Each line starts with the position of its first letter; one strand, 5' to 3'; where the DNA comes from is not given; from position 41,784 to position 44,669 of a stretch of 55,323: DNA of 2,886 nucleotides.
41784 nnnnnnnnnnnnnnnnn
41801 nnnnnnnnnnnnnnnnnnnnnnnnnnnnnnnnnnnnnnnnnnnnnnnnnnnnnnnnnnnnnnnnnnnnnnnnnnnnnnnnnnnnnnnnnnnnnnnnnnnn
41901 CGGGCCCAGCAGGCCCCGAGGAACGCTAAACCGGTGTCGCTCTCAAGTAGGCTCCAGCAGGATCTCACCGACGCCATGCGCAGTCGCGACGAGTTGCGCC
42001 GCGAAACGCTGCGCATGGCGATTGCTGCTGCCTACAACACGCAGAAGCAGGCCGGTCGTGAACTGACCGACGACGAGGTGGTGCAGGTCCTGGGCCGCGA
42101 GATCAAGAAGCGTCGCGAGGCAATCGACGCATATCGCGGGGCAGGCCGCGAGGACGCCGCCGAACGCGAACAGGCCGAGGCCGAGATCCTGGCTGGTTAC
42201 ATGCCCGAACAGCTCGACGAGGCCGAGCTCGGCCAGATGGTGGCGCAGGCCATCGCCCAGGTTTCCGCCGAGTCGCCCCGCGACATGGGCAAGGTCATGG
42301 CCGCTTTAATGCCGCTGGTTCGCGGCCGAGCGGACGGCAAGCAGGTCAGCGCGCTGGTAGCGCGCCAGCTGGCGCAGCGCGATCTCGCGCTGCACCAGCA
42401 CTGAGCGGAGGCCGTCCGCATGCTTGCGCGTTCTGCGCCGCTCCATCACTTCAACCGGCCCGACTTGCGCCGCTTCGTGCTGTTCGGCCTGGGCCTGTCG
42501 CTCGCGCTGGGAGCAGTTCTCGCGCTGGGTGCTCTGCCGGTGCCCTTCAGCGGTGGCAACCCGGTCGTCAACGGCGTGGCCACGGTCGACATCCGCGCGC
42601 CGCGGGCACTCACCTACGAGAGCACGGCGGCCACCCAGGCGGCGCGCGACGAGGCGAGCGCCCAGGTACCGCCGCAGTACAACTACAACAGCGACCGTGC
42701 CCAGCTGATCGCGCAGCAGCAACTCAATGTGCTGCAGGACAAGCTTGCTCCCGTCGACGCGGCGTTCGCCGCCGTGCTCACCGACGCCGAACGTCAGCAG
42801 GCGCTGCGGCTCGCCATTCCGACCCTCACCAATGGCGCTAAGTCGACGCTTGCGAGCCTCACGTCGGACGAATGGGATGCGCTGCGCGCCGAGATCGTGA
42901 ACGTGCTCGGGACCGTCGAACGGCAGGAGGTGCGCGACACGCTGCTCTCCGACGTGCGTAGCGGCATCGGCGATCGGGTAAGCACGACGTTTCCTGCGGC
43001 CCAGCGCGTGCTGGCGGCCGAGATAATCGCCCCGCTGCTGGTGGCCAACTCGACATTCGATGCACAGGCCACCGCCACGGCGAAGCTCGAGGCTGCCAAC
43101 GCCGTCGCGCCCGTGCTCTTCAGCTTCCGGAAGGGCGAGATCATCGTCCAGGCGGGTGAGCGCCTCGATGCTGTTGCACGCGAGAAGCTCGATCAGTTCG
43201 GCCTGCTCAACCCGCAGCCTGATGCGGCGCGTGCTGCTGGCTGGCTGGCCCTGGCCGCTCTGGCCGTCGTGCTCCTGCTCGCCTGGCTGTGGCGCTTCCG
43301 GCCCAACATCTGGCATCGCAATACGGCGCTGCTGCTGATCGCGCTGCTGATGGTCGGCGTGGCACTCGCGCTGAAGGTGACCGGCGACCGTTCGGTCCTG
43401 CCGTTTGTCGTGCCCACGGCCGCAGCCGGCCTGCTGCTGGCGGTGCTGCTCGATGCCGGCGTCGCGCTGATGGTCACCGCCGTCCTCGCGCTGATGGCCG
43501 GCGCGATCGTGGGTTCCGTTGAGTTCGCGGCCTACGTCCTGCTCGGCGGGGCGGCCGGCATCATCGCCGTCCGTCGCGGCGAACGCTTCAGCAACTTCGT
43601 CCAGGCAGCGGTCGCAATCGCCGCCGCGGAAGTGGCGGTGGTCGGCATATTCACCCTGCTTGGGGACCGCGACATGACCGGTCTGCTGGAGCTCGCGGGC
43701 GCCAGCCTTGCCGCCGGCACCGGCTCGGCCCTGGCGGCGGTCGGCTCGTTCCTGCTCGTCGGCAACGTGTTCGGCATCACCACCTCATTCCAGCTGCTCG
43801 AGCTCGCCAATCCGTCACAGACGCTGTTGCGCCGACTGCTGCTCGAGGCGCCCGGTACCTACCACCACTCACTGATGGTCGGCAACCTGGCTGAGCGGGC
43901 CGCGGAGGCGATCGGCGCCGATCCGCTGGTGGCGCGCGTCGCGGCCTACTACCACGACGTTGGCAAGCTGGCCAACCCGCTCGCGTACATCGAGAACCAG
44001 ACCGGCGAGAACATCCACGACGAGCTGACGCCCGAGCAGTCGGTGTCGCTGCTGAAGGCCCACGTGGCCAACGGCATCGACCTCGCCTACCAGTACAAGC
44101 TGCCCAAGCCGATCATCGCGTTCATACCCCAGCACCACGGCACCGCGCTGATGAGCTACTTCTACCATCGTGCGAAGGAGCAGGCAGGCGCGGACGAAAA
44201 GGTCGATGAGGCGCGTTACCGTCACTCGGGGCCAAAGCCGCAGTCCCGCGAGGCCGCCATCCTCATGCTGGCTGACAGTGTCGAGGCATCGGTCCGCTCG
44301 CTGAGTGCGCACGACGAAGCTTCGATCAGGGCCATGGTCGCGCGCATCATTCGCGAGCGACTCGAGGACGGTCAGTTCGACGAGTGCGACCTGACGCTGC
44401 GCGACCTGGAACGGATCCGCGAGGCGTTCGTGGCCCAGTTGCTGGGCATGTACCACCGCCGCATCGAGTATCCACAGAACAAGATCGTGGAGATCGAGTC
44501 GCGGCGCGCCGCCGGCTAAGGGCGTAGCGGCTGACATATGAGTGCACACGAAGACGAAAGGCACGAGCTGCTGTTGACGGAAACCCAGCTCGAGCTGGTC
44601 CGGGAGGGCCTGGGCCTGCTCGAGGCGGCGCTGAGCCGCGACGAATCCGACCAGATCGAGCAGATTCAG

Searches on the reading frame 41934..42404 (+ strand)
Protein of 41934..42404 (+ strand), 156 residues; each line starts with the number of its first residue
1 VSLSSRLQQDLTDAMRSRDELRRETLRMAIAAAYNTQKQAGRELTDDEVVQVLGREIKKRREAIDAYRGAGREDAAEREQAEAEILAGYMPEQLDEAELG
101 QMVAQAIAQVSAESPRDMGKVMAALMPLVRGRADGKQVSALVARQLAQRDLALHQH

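Call 22: find_encoding_contigs(protein=window:41934-42404:+, flank=4000, max_places=10)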
Protein window:41934-42404:+ (156 aa): no gene with exactly this product is on record in the collection.

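Call 61: search_protein_families(library=pfam, proteins=[window:41934-42401:+], max_evalue=0.00001)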
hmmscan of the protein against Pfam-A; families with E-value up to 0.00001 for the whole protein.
window:41934-42401:+ (156 aa): 1 family
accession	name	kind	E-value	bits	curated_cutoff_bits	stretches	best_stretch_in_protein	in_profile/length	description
PF09424.15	YqeY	-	2.4e-49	167.6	27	1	5-146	2-143/143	Yqey-like protein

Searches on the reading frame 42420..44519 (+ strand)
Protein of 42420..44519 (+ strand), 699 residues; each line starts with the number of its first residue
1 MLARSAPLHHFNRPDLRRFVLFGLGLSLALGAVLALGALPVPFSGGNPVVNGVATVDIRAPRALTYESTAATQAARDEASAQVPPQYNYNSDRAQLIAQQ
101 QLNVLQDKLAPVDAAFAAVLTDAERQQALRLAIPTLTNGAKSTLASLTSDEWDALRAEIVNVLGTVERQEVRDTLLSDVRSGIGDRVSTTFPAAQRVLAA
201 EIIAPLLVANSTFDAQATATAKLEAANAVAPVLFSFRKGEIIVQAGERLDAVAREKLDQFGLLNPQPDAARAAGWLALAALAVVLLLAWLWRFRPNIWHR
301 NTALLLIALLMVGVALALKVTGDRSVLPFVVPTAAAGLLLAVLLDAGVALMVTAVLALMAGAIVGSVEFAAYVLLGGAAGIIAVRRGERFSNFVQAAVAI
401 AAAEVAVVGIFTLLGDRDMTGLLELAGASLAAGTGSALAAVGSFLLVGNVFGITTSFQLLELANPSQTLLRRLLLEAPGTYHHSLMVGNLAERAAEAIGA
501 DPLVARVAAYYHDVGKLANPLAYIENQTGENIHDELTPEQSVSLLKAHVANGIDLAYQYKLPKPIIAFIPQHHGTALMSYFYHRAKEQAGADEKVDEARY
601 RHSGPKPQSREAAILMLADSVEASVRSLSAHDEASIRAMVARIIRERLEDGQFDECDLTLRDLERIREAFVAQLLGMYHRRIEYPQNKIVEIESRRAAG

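Call 11: find_related_loci(query=window:42420-44516:+, collection=genome_contigs, flank=6000)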
Query window:42420-44516:+ (699 aa) in genome_contigs; peptide patterns used: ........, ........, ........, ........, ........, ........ (x = any residue, [..] = any of these).
499 stretches matched a pattern; 424 encode a relative of the query (tblastn E <= 1e-3); the best 80 are kept; 80 distinct loci.
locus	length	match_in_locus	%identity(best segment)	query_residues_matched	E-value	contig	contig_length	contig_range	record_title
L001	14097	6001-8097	85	1-699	0e+0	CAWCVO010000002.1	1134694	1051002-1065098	MAG: uncultured Chloroflexia bacterium isolate MFD05442.bin.1.98 genome assembly, contig: contig_18400, whole genome sho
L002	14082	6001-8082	79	1-694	0e+0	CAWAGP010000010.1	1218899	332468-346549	MAG: uncultured Chloroflexia bacterium isolate MFD02416.bin.2.55 genome assembly, contig: contig_8227, whole genome shot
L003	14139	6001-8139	68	1-698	0e+0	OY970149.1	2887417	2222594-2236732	MAG: uncultured Chloroflexia bacterium isolate MFD05747.bin.c.2 genome assembly, chromosome: 1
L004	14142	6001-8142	69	1-699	0e+0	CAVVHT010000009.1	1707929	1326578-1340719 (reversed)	MAG: uncultured Chloroflexia bacterium isolate MFD02840.bin.3.353 genome assembly, contig: contig_70540, whole genome sh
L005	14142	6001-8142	70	1-699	0e+0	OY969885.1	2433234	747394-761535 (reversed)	MAG: uncultured Chloroflexia bacterium isolate MFD01275.bin.c.5 genome assembly, chromosome: 1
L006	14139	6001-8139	67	1-698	0e+0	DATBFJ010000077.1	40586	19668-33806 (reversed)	MAG TPA_asm: Candidatus Limnocylindrales bacterium isolate SMAG_U3808 k141_2190378, whole genome shotgun sequence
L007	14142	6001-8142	69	1-699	0e+0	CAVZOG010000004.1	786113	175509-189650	MAG: uncultured Chloroflexia bacterium isolate MFD02840.bin.3.831 genome assembly, contig: contig_39341, whole genome sh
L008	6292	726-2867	69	1-699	0e+0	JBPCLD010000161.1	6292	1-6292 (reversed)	MAG: Candidatus Limnocylindrales bacterium isolate TH_ant_mag_69 S1Ck127_3337466_flag_0_multi_6.6169_len_6292, whole gen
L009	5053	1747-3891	65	1-698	0e+0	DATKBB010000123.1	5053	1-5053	MAG TPA_asm: Candidatus Limnocylindria bacterium isolate SMAG_U14409 k141_3352437, whole genome shotgun sequence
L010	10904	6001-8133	69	1-696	0e+0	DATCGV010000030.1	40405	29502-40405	MAG TPA_asm: Candidatus Limnocylindrales bacterium isolate SMAG_U7816 k141_207814, whole genome shotgun sequence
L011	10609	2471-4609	69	1-698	0e+0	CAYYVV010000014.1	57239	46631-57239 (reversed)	MAG TPA_asm: uncultured Anaerolineaceae bacterium isolate binchicken_co54_371 genome assembly, contig: NODE_914_length_5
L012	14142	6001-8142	67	1-698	0e+0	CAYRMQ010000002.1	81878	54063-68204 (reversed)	MAG TPA_asm: uncultured Anaerolineaceae bacterium isolate SRP284430_co1_24 genome assembly, contig: NODE_46_length_81878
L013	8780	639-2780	69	1-699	0e+0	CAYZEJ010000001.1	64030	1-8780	MAG TPA_asm: uncultured Anaerolineaceae bacterium isolate SRP136066_co1_124 genome assembly, contig: NODE_274_length_640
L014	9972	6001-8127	62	1-696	0e+0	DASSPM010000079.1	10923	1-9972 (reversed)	MAG TPA_asm: Candidatus Limnocylindrales bacterium isolate SMAG_U1278 k141_339513, whole genome shotgun sequence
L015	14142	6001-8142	66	1-698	0e+0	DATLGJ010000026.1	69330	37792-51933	MAG TPA_asm: Candidatus Limnocylindrales bacterium isolate SMAG_U13611 k141_297130, whole genome shotgun sequence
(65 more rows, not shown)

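Call 21: find_encoding_contigs(protein=window:42420-44519:+, flank=4000, max_places=10)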
Protein window:42420-44519:+ (699 aa): no gene with exactly this product is on record in the collection.

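Call 61: search_protein_families(library=pfam, proteins=[window:42420-44516:+], max_evalue=0.00001)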
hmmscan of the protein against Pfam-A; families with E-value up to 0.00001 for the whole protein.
window:42420-44516:+ (699 aa): 3 families
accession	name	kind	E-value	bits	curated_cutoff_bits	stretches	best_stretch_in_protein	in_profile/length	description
PF07697.16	7TMR-HDED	-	1.3e-38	133.7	27.6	1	52-264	4-224/224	7TM-HD extracellular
PF07698.17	7TM-7TMR_HD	-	7.9e-22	78.6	29.4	1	273-455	5-190/190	7TM receptor with intracellular HD hydrolase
PF01966.28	HD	-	1.6e-15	57.8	22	1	480-623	1-115/116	HD domain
